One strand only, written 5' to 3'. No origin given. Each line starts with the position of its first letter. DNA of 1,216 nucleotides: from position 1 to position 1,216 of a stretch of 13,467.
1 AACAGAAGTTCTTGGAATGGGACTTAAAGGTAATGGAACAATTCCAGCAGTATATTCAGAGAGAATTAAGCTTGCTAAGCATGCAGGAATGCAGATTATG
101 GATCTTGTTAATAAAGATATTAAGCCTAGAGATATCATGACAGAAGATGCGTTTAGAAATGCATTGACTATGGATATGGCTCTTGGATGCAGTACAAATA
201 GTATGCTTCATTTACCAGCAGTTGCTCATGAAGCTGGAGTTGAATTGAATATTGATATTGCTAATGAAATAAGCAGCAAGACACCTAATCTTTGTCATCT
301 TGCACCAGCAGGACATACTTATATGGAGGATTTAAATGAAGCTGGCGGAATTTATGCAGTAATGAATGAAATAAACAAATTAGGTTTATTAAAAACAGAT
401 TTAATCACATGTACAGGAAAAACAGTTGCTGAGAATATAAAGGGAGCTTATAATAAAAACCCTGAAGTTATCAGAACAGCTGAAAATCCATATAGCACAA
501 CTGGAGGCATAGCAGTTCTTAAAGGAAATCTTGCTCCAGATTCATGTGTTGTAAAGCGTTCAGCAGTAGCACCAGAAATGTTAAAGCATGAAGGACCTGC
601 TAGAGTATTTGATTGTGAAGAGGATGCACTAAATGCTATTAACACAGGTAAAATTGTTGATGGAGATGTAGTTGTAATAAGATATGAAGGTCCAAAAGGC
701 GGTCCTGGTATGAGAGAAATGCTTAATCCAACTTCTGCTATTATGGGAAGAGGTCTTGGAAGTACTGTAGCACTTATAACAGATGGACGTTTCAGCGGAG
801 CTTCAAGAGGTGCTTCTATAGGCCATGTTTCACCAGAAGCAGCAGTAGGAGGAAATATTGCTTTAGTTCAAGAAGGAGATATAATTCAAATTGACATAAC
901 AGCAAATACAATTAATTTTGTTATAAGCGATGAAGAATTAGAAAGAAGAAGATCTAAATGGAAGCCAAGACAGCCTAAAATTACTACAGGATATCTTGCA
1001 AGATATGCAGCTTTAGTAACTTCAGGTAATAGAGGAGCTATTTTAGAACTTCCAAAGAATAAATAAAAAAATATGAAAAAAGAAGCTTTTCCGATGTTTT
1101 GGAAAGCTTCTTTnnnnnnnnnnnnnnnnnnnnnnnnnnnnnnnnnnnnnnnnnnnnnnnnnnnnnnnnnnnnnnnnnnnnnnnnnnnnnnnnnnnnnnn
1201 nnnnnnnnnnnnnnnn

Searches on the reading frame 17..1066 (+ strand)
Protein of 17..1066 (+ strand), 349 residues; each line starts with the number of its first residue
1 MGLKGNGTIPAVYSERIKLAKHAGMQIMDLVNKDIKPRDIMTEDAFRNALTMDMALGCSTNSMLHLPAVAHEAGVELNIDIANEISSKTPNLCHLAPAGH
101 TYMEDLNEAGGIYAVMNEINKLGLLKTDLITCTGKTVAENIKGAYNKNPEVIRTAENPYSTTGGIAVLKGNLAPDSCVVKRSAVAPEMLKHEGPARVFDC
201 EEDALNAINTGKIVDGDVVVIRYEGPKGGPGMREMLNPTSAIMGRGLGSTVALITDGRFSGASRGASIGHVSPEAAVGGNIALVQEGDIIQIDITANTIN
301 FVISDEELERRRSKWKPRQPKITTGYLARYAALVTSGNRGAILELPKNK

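Call 12: search_protein_families(library=pfam, proteins=[window:17-1066:+])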
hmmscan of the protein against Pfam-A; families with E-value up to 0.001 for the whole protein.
window:17-1066:+ (349 aa): 2 families
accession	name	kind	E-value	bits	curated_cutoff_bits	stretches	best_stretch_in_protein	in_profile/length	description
PF24877.1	ILV_EDD_C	-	1.7e-83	279.2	27.7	1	150-341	1-191/191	Dihydroxy-acid/6-phosphogluconate dehydratase C-terminal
PF00920.27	ILVD_EDD_N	-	7.4e-52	176.9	27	1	1-140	177-316/316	Dihydroxy-acid/6-phosphogluconate dehydratase N-terminal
